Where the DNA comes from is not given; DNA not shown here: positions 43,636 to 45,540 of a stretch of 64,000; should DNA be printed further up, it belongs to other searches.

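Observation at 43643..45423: AT-rich J-domain protein gene inserted between infA and rpmJ in the otherwise canonical ribosomal operon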

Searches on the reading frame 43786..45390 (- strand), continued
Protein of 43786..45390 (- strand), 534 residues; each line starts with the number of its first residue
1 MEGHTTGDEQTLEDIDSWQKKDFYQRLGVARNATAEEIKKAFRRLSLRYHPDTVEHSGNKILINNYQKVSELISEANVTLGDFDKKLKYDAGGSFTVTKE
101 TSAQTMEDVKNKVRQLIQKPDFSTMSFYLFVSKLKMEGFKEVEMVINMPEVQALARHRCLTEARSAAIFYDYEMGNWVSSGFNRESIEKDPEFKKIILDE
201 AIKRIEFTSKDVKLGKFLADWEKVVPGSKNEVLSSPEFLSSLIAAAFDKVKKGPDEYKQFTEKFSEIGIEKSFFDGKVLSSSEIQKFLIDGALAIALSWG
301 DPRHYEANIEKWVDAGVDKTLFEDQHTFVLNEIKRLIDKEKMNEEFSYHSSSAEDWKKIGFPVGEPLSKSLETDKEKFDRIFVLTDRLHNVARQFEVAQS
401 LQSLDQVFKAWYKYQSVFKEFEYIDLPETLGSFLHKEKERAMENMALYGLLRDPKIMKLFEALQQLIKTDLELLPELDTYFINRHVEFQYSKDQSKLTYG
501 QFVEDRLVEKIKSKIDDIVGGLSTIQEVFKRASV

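Call 27: find_related_loci(query=window:43789-45105:-, collection=metagenome_contigs, flank=8000)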
Query window:43789-45105:- (439 aa) in metagenome_contigs; peptide patterns used: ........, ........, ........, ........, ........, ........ (x = any residue, [..] = any of these).
80 stretches matched a pattern, but none encodes a relative of the query by tblastn (E <= 1e-3).

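Call 28: find_related_loci(query=window:43789-45105:-, collection=viral_contigs, flank=8000)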
Query window:43789-45105:- (439 aa) in viral_contigs; peptide patterns used: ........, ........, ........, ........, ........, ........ (x = any residue, [..] = any of these).
6 stretches matched a pattern, but none encodes a relative of the query by tblastn (E <= 1e-3).

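Call 37: predict_structure(alignment_id=A1)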
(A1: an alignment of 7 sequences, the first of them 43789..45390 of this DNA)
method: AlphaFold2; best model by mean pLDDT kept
length: 534 residues; sequences in the alignment: 7
mean_pLDDT: 69.2   pTM: 0.44
mean pLDDT of the five models: 69.2, 69.0, 68.1, 67.2, 64.1
residues with pLDDT >= 90: 50; 70-90: 235; 50-70: 152; < 50: 97
segments of 3 or more residues with pLDDT < 50: 1-12, 93-103, 342-351, 449-457, 463-500, 527-534
pLDDT, mean of each block of 10 residues (from residue 1): 32 67 86 84 88 76 78 88 74 39 64 79 79 78 86 90 90 89 88 92 74 81 91 91 87 84 85 79 77 70 80 81 71 67 43 56 53 61 63 56 55 66 63 62 53 48 47 45 41 44 57 57 49 38
secondary structure, 60 per line:
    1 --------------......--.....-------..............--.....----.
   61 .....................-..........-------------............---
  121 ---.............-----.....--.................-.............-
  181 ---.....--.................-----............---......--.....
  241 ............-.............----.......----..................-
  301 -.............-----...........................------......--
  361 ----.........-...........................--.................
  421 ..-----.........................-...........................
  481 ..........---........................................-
elements in order: H15-20 H23-27 H35-48 H51-55 H60-81 H83-92 H106-117 H124-136 H142-146 H149-165 H167-179 H184-188 H191-207 H213-224 H228-233 H236-252 H254-266 H271-277 H282-299 H302-314 H320-346 H353-358 H365-373 H375-401 H404-422 H428-452 H454-490 H494-533

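Call 39: fold_search(model_id=the predicted structure, library=pdb)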
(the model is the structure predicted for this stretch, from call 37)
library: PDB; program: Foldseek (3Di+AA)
matches with E <= 10: 474; with E <= 0.001: 0
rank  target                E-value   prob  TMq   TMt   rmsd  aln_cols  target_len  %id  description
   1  2dmx_MODEL_1_A        1.4e-02  1.00  0.12  0.67   8.8        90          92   33  Solution structure of the J domain of DnaJ homolog subfamily B member 8 (released 2006-10-24)
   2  2dn9_MODEL_1_A        1.7e-02  1.00  0.12  0.76   5.4        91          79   34  Solution structure of J-domain from the DnaJ homolog, human Tid1 protein (released 2006-10-25)
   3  8fe2_A                1.9e-02  1.00  0.12  0.16   8.4        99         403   34  Structure of J-PKAc chimera complexed with Aplithianine A (released 2023-10-18)
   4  6iws_MODEL_1_A        2.1e-02  1.00  0.13  0.85   1.6        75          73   41  Solution structure of the J-domain of Tid1, a Mitochondrial Hsp40/DnaJ Protein (released 2019-12-11)
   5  2ctp_MODEL_1_A        2.2e-02  1.00  0.12  0.75   3.0        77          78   34  Solution structure of J-domain from human DnaJ subfamily B menber 12 (released 2005-11-24)
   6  8fe5_A                2.3e-02  1.00  0.12  0.16   8.3       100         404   35  Structure of J-PKAc chimera complexed with Aplithianine B (released 2023-10-18)
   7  4j7z_A                2.5e-02  1.00  0.12  0.60   2.2        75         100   41  Thermus thermophilus DNAJ J- and G/F-DOMAINS (released 2013-07-31)
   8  4j7z_F                2.7e-02  1.00  0.11  0.61   2.2        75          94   40  Thermus thermophilus DNAJ J- and G/F-DOMAINS (released 2013-07-31)
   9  7x3k_A                2.9e-02  1.00  0.14  0.26   9.6       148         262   24  Cryo-EM structure of RAC in the State C2 RNC-RAC complex (released 2022-06-29)
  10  2och                  3.2e-02  1.00  0.12  0.90   1.5        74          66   32  J-domain of dnj-12 from Caenorhabditis elegans (released 2007-01-23)
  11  9dvi_C                3.2e-02  1.00  0.12  0.24   2.5        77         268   43  Hetero-hexameric Hsp70-Hsp40-DafA complex (released 2025-10-22)
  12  5a7d_H                3.4e-02  0.44  0.11  0.15  25.5       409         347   13  Tetrameric assembly of LGN with Inscuteable (released 2016-08-03)
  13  2ej7_MODEL_1_A        3.7e-02  1.00  0.12  0.73   2.4        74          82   35  Solution structure of the DnaJ domain of the human protein HCG3, a hypothetical protein tmp_locus_21 (released 2007-09-18)
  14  9rtt_Q                3.7e-02  0.41  0.13  0.09  36.6       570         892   13  Activated Elongation Complex with IWS1 and ELOF1 (released 2025-09-03)
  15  9dyv_MODEL_1_A        3.9e-02  1.00  0.12  0.53   2.5        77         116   40  Assembly and functional mechanisms of the Hsp70-Hsp40 chaperone machinery (released 2025-10-22)
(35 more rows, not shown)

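Call 40: search_protein_families(library=padloc, proteins=[window:43789-45390:-], max_evalue=0.1)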
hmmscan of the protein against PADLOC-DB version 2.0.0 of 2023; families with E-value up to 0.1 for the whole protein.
window:43789-45390:- (534 aa): 0 families

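Call 41: search_protein_families(library=phrogs, proteins=[window:43789-45390:-], max_evalue=0.1)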
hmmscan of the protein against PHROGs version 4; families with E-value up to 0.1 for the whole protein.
window:43789-45390:- (534 aa): 9 families
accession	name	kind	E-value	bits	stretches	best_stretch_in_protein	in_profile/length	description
phrog_14336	-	unknown function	3.9e-12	47.2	1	18-98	1-74/363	-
phrog_2778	-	unknown function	6.2e-06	27.1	1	19-73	33-86/239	-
phrog_11153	-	unknown function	0.0018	18.9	1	23-53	7-37/337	-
phrog_31004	-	unknown function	0.0054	18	1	24-64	4-46/156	-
phrog_58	-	tail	0.0079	15.5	1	53-265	473-599/1544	tail length tape measure protein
phrog_15863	-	unknown function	0.0098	16.2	1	33-77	154-201/312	-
phrog_13942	-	unknown function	0.019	15.3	1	25-76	19-71/336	-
phrog_9210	-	unknown function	0.054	14.1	1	20-53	148-181/204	-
phrog_14537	-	unknown function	0.086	13.2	0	25-60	232-267/295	-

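Call 42: search_solved_structures(query=window:43789-45105:-, max_evalue=10)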
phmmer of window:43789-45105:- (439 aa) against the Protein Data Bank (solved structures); distinct sequences matched with E-value up to 10: 2.
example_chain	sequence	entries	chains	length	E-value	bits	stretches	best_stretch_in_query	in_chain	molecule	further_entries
8c0e_A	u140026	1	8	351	0.59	12.5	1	74-130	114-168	ECA polysaccharide chain length modulation protein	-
5t7d_A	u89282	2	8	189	1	11.7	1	30-88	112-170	Phosphinothricin N-acetyltransferase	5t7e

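Call 56: list_cluster_members(proteins=[P0001, P0052, P0053, P0054, P0055, P0056, P0057])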
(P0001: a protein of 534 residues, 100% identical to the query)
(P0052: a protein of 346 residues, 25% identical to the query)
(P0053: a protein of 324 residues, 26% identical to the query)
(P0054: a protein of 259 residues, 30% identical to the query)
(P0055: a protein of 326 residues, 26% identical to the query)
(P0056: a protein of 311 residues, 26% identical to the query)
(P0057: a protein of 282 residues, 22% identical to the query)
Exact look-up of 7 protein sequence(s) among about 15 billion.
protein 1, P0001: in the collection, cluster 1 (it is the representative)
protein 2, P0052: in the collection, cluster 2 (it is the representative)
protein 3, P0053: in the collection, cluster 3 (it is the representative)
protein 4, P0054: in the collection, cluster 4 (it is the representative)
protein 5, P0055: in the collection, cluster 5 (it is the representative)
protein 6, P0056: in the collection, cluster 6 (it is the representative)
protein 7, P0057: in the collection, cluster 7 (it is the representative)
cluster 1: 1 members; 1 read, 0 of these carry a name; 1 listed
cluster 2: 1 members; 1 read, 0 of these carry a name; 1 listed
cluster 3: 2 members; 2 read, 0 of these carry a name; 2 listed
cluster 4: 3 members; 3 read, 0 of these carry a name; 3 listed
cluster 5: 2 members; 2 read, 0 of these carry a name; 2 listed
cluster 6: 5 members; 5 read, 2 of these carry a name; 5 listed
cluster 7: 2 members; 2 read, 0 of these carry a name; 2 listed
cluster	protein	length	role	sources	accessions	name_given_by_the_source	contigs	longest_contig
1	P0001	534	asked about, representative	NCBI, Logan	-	-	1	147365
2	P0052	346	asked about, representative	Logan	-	-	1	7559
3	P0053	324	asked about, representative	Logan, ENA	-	-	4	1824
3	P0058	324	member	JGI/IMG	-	-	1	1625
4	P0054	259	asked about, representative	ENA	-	-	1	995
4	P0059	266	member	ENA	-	-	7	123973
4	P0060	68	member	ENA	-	-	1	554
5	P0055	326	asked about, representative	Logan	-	-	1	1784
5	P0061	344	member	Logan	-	-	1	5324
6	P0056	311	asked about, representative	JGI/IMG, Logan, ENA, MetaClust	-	\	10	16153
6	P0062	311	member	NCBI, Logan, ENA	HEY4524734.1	MAG TPA: DnaJ domain-containing protein [Candidatus Paceibacterota bacterium]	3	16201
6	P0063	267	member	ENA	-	-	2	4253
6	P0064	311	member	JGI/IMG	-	-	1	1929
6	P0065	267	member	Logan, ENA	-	-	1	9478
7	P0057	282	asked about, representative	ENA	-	-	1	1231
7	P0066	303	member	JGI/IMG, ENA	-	-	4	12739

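Call 57: find_encoding_contigs(protein=P0059, flank=10000, max_places=3)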
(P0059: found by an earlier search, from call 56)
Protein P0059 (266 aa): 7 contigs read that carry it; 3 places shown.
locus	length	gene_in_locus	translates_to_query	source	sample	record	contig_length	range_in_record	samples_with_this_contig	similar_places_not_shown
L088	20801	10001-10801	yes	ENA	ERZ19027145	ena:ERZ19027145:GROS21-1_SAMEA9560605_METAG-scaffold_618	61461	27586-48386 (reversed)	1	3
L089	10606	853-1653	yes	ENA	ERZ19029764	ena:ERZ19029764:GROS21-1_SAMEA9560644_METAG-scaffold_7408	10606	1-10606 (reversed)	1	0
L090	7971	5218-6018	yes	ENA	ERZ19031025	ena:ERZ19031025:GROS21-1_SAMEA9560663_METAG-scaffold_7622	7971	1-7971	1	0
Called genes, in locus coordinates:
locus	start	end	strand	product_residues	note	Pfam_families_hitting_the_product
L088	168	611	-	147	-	-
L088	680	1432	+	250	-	PF08032:SpoU_sub_bind, PF00588:SpoU_methylase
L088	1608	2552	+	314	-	PF00579:tRNA-synt_1b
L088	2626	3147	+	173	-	-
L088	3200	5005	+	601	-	PF00005:ABC_tran, PF02463:SMC_N (faint), PF13304:AAA_21 (faint)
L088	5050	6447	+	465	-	PF01142:TruD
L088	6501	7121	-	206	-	-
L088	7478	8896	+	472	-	PF01336:tRNA_anti-codon, PF00152:tRNA-synt_2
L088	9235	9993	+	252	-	PF02616:SMC_ScpA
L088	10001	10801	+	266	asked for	PF00226:DnaJ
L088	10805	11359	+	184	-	PF04079:SMC_ScpB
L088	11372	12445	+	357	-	PF00953:Glycos_transf_4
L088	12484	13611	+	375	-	PF01098:FTSW_RODA_SPOVE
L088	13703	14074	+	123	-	PF15111:TMEM101 (weak), PF05514:HR_lesion (faint), PF07681:DoxX, PF02077:SURF4 (weak)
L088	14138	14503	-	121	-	-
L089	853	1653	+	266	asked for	PF00226:DnaJ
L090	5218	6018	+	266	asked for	PF00226:DnaJ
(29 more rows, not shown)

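Call 58: find_encoding_contigs(protein=P0062, flank=10000, max_places=3)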
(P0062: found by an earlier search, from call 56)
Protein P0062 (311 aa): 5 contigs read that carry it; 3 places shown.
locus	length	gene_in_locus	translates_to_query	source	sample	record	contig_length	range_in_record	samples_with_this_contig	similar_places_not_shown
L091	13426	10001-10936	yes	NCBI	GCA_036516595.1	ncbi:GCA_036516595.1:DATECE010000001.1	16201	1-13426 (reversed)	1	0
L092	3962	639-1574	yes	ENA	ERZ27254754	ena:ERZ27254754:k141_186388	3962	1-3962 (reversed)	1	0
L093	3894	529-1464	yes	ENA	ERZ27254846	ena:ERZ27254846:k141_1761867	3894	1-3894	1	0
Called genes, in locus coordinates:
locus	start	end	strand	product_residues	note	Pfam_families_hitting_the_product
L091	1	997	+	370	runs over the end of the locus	-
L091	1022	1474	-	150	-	PF09424:YqeY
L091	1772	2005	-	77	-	-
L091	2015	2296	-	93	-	-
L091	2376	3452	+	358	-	PF02646:RmuC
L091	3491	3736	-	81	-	-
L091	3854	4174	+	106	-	PF00829:Ribosomal_L21p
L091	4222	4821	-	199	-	PF21176:RecR_HhH (faint), PF13662:Toprim_4, PF21175:RecR_C (weak)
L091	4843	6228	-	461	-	PF00772:DnaB, PF13481:AAA_25, PF03796:DnaB_C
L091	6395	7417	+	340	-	PF04545:Sigma70_r4, PF05066:HARE-HTH (faint)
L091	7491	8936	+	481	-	-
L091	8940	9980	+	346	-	PF02618:YceG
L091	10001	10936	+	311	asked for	PF00226:DnaJ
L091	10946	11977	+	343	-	PF02540:NAD_synthase (faint), PF03054:tRNA_Me_trans, PF20259:tRNA_Me_trans_M, PF20258:tRNA_Me_trans_C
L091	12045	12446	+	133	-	-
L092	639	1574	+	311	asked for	PF00226:DnaJ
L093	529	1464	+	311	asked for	PF00226:DnaJ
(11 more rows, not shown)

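Call 59: find_encoding_contigs(protein=P0066, flank=10000, max_places=3)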
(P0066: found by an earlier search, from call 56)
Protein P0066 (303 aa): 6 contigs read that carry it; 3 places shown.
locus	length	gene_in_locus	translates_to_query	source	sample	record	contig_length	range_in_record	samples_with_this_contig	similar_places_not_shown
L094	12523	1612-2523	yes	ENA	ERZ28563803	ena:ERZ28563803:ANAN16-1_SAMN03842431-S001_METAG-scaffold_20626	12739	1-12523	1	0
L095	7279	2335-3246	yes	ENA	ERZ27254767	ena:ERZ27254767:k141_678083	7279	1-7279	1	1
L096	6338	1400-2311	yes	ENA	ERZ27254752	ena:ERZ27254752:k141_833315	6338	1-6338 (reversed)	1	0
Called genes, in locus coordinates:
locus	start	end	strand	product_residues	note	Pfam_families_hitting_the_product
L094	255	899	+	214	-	PF03161:LAGLIDADG_2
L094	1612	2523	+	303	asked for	PF00226:DnaJ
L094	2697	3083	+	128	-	-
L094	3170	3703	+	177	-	PF14343:PrcB_C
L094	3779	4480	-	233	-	PF13480:Acetyltransf_6, PF04377:ATE_C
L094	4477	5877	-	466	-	PF01225:Mur_ligase, PF08245:Mur_ligase_M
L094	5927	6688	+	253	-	-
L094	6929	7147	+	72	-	-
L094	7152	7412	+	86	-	-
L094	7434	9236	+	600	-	PF10412:TrwB_AAD_bind, PF12696:TraG-D_C (weak)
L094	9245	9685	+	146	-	-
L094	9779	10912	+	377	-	PF13439:Glyco_transf_4, PF13579:Glyco_trans_4_4, PF20706:GT4-conflict, PF00534:Glycos_transf_1, PF13692:Glyco_trans_1_4, PF13524:Glyco_trans_1_2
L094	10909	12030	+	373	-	PF13439:Glyco_transf_4 (weak), PF13579:Glyco_trans_4_4, PF00534:Glycos_transf_1, PF13692:Glyco_trans_1_4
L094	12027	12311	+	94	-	PF01541:GIY-YIG, PF10544:T5orf172 (weak)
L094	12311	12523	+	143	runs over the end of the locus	?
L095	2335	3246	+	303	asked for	PF00226:DnaJ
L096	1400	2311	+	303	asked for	PF00226:DnaJ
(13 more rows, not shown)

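Call 76: search_dna_similar(query=window:43789-45105:-, collection=phages, mode=protein, max_evalue=0.01, max_rows=10)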
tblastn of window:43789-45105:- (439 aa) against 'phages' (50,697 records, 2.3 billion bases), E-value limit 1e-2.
No match.

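Call 77: search_dna_similar(query=window:43789-45105:-, collection=plasmids, mode=protein, max_evalue=0.01, max_rows=10)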
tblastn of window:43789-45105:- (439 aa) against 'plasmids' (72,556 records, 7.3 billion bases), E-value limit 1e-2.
No match.

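Call 78: find_encoding_contigs(protein=P0061, flank=6000, max_places=3)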
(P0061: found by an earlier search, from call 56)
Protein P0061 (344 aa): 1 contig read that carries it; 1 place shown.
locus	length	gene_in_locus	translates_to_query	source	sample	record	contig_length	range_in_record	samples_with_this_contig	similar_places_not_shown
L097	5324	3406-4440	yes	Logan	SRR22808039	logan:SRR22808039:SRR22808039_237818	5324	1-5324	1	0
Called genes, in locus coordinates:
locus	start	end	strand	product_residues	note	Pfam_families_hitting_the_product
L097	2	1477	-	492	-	?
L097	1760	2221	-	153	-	-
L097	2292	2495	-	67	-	-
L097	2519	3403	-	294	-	-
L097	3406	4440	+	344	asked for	PF00226:DnaJ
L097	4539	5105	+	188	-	PF00702:Hydrolase, PF13419:HAD_2, PF13242:Hydrolase_like (weak)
